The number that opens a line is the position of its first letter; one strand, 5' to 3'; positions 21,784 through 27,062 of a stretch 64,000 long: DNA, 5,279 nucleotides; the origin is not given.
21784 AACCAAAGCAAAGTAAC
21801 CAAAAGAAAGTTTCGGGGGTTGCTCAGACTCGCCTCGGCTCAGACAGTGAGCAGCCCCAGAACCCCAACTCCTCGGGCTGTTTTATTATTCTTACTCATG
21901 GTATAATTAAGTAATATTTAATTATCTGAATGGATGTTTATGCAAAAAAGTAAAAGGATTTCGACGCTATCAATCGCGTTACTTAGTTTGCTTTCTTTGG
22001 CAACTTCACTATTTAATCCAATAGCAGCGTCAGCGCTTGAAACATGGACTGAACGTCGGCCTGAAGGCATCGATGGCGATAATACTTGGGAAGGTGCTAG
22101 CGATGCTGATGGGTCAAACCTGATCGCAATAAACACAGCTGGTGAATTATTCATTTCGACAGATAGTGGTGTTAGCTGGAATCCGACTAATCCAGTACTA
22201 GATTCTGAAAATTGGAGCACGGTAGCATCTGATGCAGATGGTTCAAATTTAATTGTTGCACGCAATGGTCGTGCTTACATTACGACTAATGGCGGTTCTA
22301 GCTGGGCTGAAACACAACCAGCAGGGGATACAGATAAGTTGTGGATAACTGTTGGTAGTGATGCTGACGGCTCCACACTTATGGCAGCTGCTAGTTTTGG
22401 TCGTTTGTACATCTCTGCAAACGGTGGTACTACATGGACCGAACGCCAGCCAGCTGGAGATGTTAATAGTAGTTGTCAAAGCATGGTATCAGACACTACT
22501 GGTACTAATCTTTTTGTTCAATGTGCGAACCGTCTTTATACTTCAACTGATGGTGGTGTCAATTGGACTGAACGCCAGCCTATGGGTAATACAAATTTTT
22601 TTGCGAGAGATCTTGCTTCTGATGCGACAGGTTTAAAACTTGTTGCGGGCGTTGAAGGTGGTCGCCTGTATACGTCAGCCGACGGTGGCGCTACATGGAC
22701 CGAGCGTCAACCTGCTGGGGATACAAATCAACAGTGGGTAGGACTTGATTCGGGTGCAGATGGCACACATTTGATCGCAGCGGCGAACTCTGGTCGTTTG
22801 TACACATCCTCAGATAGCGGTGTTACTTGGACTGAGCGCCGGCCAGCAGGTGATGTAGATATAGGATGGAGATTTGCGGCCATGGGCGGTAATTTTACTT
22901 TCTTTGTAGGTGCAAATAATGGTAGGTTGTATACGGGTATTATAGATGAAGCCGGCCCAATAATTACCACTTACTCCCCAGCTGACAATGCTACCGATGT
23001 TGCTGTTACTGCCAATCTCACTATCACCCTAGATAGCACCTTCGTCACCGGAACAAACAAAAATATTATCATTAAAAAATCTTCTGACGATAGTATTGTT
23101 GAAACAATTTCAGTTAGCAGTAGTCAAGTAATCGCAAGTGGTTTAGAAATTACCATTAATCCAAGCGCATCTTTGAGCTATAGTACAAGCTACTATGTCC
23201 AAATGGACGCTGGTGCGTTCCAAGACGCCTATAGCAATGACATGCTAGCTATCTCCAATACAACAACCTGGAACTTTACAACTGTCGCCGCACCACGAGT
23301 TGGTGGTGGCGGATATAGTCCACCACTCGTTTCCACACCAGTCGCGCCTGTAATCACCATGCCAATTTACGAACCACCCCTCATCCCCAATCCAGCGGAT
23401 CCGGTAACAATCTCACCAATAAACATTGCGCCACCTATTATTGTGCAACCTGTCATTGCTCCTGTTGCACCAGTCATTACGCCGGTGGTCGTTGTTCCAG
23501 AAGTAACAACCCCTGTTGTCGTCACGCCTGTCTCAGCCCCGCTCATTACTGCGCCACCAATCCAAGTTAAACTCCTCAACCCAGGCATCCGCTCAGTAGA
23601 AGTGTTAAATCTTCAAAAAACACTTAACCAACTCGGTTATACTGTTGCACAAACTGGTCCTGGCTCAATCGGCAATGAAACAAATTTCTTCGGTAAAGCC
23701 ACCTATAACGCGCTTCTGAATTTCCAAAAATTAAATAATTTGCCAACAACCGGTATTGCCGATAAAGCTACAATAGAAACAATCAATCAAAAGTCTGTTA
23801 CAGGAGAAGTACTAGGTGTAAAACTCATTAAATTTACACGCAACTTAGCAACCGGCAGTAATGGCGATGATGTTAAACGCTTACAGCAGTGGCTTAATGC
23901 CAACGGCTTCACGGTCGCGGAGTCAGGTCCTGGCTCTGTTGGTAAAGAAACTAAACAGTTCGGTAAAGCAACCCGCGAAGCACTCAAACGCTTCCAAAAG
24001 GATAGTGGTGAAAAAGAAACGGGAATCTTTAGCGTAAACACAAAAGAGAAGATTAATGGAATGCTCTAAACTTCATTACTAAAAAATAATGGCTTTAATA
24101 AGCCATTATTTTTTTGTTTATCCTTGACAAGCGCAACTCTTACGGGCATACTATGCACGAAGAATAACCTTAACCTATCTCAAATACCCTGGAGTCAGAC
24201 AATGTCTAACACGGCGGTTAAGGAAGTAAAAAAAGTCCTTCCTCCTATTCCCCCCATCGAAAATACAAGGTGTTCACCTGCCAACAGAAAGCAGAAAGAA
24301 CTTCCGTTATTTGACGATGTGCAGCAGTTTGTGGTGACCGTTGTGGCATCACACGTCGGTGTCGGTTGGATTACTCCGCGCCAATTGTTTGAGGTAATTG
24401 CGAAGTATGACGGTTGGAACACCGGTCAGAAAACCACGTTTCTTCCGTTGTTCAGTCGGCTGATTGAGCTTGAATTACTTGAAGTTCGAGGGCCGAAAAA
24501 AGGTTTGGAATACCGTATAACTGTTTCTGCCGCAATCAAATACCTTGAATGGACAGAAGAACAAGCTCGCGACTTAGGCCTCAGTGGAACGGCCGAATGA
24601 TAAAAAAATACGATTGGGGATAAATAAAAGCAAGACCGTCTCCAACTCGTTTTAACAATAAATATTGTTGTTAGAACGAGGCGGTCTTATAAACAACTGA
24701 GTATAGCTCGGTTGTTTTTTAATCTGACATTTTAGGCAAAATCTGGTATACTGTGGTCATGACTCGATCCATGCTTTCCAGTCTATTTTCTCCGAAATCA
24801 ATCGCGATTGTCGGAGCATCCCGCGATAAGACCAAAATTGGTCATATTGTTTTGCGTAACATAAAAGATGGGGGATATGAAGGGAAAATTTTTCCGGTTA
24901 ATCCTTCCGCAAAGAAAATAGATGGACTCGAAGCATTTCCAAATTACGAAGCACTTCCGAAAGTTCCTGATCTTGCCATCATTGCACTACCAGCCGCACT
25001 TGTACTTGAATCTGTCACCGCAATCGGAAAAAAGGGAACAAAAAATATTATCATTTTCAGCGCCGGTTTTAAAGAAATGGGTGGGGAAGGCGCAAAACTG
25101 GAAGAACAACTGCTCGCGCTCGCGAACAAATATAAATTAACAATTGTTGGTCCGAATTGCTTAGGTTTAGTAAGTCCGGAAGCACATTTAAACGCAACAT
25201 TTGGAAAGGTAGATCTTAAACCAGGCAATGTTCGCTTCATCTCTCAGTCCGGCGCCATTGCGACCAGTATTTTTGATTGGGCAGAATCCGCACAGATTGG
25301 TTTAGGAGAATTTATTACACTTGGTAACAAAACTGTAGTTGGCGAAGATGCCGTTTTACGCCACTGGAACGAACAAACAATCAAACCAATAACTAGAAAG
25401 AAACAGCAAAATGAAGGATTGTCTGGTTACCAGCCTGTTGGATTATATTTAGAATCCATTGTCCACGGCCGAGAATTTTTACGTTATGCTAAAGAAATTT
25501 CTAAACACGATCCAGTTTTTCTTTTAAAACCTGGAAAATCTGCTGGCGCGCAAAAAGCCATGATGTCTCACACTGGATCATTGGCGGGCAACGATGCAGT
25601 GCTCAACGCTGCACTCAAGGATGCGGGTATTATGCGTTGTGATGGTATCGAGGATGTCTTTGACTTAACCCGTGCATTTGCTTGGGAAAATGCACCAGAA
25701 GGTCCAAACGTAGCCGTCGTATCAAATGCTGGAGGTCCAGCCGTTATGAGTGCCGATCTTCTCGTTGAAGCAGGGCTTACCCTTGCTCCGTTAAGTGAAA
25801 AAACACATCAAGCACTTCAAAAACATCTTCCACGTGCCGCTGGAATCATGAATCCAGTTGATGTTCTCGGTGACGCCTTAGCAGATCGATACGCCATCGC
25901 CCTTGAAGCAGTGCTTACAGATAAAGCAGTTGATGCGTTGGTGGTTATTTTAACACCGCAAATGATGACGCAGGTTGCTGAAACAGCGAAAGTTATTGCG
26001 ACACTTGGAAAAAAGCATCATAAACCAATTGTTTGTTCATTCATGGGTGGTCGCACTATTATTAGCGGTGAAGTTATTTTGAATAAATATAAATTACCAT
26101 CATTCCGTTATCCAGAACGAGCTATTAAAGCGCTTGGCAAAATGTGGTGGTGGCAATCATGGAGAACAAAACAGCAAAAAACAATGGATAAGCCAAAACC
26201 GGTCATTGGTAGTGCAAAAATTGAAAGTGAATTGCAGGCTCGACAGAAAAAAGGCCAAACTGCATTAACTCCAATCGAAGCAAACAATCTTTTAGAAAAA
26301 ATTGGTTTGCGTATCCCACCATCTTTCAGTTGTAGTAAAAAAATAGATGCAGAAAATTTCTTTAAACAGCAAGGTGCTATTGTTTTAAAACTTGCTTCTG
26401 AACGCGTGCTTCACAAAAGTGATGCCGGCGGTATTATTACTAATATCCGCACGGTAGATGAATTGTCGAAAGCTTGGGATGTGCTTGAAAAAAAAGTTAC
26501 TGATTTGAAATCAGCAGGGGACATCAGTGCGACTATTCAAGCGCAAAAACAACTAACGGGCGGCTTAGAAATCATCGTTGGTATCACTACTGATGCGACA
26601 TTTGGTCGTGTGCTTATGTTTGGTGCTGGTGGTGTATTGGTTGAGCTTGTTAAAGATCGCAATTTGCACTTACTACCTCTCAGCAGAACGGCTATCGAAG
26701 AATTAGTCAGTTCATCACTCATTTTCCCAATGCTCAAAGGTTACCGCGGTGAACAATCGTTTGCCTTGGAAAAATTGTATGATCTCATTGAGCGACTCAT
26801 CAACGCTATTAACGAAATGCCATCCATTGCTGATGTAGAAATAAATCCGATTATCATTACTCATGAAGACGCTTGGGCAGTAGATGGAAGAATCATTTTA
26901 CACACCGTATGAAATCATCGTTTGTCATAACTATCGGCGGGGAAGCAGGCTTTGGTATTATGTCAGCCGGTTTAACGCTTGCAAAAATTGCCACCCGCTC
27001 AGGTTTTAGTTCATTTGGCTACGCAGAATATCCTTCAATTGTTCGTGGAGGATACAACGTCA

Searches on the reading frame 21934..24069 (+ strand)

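Call 22: search_protein_families(library=pfam, proteins=[window:21934-24069:+], max_evalue=0.001)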
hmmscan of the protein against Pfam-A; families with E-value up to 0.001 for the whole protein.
window:21934-24069:+ (711 aa): 5 families
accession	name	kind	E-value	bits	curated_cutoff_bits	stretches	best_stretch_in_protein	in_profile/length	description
PF01471.23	PG_binding_1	-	5.1e-27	94.3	23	2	555-616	3-56/57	Putative peptidoglycan binding domain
PF13205.12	Big_5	-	6.7e-15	56.2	23.6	1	338-450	1-105/105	Bacterial Ig-like domain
PF15902.12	Sortilin-Vps10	-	2.2e-13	50.3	33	1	71-128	2-61/446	Sortilin, neurotensin receptor 3,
PF02012.26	BNR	-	2.2e-08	33.3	27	0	202-212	1-11/12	BNR/Asp-box repeat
PF13088.12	BNR_2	-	1e-07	32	31.4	0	286-339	82-131/277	BNR repeat-like domain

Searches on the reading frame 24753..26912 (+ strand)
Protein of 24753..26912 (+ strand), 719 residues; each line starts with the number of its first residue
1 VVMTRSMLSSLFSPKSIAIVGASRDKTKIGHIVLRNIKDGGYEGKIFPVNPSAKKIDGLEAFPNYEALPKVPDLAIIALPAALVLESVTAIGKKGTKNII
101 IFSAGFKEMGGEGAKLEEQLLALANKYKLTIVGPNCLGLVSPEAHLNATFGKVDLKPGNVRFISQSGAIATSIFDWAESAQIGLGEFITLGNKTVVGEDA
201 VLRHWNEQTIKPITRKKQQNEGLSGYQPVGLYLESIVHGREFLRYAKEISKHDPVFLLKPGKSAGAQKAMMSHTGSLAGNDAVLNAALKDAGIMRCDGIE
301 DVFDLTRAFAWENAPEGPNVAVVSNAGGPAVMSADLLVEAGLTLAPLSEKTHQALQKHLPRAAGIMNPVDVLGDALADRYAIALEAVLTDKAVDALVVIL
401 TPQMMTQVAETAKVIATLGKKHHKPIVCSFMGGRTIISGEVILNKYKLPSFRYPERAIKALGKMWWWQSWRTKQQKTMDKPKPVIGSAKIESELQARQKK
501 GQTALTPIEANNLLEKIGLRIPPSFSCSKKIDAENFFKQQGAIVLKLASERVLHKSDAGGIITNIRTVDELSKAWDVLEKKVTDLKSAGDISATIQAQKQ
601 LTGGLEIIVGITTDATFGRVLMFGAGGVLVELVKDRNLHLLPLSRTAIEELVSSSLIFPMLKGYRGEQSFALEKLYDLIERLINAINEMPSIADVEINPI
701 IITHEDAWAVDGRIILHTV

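Call 22: search_protein_families(library=pfam, proteins=[window:24753-26912:+], max_evalue=0.001)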
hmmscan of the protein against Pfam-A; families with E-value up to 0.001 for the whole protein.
window:24753-26912:+ (719 aa): 5 families
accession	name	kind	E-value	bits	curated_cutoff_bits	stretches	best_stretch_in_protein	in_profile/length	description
PF13549.11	ATP-grasp_5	-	4.2e-51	173.9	27.6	1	499-716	4-221/221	ATP-grasp domain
PF13607.11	Succ_CoA_lig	-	2.2e-37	128.3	27.4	1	157-309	1-138/138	Succinyl-CoA ligase like flavodoxin domain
PF13380.12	CoA_binding_2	-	6.4e-23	81.8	22.8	1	15-140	1-114/116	CoA binding domain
PF02629.25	CoA_binding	-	3.1e-12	47.5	22.3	1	13-105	2-97/97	CoA binding domain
PF19045.5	Ligase_CoA_2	-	6.2e-10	39.8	23.7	1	320-467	1-154/162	Ligase-CoA domain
